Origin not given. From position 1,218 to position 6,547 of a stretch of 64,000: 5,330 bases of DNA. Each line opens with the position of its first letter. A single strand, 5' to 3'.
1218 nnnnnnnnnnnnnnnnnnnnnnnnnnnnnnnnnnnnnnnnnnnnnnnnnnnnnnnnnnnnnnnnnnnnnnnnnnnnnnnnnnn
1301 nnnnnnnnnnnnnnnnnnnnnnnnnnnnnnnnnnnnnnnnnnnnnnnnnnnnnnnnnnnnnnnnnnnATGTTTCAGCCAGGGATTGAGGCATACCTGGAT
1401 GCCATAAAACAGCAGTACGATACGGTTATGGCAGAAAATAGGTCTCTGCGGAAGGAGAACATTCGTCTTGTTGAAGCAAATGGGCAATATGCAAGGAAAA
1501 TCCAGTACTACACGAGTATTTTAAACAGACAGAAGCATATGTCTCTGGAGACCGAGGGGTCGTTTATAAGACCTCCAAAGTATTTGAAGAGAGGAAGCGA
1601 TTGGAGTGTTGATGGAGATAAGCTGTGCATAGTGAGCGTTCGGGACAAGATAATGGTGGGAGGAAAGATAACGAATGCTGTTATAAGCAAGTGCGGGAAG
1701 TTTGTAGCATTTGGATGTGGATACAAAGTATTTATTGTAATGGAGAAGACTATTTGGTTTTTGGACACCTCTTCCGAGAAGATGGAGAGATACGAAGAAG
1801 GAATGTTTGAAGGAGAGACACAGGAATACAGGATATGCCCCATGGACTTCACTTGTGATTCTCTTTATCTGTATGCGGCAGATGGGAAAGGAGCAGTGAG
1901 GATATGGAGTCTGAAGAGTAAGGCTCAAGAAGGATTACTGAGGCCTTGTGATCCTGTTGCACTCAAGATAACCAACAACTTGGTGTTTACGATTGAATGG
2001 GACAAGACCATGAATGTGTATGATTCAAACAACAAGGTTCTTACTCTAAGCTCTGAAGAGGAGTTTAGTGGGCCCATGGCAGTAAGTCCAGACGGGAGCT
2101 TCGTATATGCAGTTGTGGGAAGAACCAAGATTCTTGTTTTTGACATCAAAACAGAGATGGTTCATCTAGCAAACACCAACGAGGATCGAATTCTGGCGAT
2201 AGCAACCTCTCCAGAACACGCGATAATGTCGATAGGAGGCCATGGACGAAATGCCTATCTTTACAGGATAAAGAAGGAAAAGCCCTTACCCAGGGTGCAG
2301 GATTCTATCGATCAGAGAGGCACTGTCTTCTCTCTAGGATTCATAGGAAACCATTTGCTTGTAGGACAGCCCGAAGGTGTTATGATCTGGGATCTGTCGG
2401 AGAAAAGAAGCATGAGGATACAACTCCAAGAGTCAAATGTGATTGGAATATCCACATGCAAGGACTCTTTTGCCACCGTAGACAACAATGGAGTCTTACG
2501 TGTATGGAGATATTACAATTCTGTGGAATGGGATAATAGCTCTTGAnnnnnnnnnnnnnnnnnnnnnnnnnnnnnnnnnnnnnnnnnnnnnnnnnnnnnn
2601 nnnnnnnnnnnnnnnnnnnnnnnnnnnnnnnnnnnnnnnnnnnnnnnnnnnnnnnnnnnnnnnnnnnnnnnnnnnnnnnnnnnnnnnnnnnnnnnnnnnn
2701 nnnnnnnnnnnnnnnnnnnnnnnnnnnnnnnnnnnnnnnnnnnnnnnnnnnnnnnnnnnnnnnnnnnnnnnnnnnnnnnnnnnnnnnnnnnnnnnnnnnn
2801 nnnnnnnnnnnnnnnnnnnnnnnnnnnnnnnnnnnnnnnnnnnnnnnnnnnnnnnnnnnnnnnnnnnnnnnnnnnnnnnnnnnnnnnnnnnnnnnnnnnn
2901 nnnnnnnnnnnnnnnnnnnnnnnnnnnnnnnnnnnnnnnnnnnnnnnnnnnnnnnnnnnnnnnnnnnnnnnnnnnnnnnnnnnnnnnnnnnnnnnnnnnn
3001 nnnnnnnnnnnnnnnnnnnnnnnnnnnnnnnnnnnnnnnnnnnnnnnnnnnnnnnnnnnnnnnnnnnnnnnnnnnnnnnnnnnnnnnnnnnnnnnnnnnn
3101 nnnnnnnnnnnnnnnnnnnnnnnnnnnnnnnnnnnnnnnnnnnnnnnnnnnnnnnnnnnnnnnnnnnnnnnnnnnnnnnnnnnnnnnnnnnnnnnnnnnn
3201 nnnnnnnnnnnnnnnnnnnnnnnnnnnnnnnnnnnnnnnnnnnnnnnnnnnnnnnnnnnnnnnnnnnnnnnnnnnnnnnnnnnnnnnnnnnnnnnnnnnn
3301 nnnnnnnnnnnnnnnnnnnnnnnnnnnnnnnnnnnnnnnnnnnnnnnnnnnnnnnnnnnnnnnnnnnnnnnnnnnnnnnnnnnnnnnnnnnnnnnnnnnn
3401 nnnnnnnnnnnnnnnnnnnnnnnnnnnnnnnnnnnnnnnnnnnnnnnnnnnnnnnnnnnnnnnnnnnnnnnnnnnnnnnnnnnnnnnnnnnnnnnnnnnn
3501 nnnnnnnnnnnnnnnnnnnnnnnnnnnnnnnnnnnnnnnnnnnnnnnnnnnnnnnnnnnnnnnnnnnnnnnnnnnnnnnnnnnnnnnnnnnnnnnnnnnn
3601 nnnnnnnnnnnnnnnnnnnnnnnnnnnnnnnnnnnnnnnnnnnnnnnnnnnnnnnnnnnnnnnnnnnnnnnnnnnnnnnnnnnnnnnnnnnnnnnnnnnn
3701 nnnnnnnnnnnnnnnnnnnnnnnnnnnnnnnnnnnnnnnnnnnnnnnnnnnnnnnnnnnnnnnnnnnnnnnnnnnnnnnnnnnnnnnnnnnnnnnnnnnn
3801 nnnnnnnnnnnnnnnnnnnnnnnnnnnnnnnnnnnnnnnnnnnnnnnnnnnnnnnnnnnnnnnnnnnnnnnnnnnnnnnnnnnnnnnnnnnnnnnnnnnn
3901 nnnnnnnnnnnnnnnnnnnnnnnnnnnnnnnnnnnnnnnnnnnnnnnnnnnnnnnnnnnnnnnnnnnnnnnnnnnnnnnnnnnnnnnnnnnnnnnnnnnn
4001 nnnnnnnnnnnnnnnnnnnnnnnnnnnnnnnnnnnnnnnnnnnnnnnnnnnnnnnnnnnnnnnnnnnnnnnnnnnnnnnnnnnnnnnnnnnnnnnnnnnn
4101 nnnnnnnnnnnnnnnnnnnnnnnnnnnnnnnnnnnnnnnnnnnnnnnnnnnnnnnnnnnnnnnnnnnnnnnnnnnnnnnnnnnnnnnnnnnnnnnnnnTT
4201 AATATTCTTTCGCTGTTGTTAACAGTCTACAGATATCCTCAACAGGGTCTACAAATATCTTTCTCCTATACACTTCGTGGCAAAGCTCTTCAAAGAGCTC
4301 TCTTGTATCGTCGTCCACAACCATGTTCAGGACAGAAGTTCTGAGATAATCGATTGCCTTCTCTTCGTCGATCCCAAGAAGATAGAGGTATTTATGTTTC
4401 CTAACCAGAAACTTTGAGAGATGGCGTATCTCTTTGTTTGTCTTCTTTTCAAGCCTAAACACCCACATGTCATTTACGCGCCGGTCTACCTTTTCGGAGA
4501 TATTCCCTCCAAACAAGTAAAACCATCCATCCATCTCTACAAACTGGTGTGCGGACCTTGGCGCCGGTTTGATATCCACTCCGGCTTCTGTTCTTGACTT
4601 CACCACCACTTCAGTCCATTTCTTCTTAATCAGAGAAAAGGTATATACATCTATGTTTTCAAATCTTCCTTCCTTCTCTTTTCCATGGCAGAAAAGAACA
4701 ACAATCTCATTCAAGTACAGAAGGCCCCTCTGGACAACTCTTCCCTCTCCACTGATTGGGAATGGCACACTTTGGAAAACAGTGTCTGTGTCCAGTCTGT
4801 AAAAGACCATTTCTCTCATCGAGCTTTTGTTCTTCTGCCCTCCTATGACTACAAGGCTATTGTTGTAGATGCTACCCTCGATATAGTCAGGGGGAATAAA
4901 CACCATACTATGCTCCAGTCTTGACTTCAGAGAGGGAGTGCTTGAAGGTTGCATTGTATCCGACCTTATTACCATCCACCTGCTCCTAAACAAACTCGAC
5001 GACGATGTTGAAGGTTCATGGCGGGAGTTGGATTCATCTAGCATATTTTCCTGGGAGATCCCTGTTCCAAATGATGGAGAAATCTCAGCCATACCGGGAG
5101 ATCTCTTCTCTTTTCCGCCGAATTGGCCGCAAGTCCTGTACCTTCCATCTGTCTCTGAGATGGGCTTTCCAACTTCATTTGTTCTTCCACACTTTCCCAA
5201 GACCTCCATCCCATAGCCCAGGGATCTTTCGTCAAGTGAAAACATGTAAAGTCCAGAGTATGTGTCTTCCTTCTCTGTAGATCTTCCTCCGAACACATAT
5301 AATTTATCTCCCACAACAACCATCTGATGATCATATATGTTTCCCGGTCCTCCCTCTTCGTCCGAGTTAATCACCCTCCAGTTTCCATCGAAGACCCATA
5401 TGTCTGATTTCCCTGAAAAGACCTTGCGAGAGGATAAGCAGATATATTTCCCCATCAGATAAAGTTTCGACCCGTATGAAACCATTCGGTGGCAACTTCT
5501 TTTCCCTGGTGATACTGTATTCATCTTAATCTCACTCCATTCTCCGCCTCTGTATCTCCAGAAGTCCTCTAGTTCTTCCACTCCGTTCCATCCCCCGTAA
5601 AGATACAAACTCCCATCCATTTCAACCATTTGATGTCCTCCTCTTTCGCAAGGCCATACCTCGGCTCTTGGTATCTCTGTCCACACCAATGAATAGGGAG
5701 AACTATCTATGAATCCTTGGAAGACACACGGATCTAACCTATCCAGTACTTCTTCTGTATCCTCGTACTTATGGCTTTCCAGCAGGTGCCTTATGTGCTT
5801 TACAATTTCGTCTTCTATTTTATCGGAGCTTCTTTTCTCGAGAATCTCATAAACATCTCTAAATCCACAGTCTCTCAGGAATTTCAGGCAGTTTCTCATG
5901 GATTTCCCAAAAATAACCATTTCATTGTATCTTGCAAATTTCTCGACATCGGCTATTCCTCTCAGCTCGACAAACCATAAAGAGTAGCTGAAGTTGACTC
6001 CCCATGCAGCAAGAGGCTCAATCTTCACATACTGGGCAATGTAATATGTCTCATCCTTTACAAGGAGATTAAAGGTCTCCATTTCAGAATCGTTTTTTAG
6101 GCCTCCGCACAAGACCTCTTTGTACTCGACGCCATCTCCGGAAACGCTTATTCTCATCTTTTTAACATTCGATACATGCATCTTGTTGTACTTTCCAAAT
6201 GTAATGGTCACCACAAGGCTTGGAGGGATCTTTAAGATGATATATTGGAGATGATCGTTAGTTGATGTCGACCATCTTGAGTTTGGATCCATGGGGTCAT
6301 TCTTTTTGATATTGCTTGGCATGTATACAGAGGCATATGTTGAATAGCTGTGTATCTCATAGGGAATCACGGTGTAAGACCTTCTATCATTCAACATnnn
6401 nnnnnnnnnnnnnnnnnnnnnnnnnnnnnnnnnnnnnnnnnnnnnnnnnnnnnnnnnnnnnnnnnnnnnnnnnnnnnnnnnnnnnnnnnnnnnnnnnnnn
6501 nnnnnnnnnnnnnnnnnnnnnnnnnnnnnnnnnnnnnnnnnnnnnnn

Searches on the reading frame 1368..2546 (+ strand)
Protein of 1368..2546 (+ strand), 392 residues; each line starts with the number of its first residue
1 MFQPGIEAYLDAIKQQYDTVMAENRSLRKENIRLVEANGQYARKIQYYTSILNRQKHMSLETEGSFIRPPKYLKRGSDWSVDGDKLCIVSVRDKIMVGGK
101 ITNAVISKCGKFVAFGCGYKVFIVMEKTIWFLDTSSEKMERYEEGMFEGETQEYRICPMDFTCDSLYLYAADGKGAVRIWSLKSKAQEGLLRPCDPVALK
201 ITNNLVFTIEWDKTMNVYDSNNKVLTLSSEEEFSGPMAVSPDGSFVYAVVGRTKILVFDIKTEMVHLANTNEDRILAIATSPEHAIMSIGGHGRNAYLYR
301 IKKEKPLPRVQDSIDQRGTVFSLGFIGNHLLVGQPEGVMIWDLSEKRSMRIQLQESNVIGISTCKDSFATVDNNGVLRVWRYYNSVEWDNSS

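Call 51: search_protein_families(library=pfam, max_evalue=0.00001, proteins=[window:1368-2546:+])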
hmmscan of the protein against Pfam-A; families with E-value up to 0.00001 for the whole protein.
window:1368-2546:+ (392 aa): 6 families
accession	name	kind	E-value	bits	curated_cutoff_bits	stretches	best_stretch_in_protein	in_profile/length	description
PF25174.1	Beta-prop_THOC3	-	5.1e-10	39.3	305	0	197-351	52-208/272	THOC3 beta-propeller domain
PF23414.1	Beta-prop_EML_2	-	6.6e-10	39.2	90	1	198-304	5-113/266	Echinoderm microtubule-associated protein second beta-propeller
PF25171.1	Beta-prop_WDR36-Utp21_1st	-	4.8e-09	36.5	80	1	165-351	37-230/266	WDR36/Utp21 first beta-propeller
PF24807.1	WD40_CDC20-Fz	-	4e-08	33.3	200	0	252-382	28-164/292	CDC20/Fizzy WD40 domain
PF24817.1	WD40_WDHD1_1st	-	2.5e-07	30.6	109.9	0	155-279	130-272/291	WDHD1 first WD40 domain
PF24814.1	WD40_Prp19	-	1.9e-06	27.6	320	0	197-355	55-219/281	Prp19 WD40 domain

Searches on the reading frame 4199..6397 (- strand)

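Call 51: search_protein_families(library=pfam, max_evalue=0.00001, proteins=[window:4199-6397:-])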
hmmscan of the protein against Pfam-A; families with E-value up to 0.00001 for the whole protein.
window:4199-6397:- (732 aa): 9 families
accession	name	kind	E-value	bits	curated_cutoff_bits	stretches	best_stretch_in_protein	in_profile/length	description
PF06588.17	Muskelin_N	-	2e-86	289.4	27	1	8-197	2-197/197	Muskelin N-terminus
PF24681.1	Kelch_KLHDC2_KLHL20_DRC7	-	1.2e-33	116.7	50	2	237-390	36-188/221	KLHDC2/KLHL20/DRC7 Kelch-repeats domain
PF24981.1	Beta-prop_ATRN-LZTR1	-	2.6e-26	93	50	2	580-659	13-84/289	Attractin/LZTR1 beta-propeller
PF13964.12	Kelch_6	-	1.5e-16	60.2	25.3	0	356-391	4-38/50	Kelch motif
PF13415.12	Kelch_3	-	4.3e-15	55.9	22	0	262-307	2-47/48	Galactose oxidase, central domain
PF07646.21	Kelch_2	-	7.7e-15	54.4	21.3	0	355-374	3-21/48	Kelch motif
PF01344.31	Kelch_1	-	4.7e-14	52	20.1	0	252-288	2-40/46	Kelch motif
PF13418.12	Kelch_4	-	2.3e-13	50.3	21.6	0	356-389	4-37/49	Galactose oxidase, central domain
PF13854.13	Kelch_HCF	-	1.1e-12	48.3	113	0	232-337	165-278/345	Host cell factor, Kelch-repeats domain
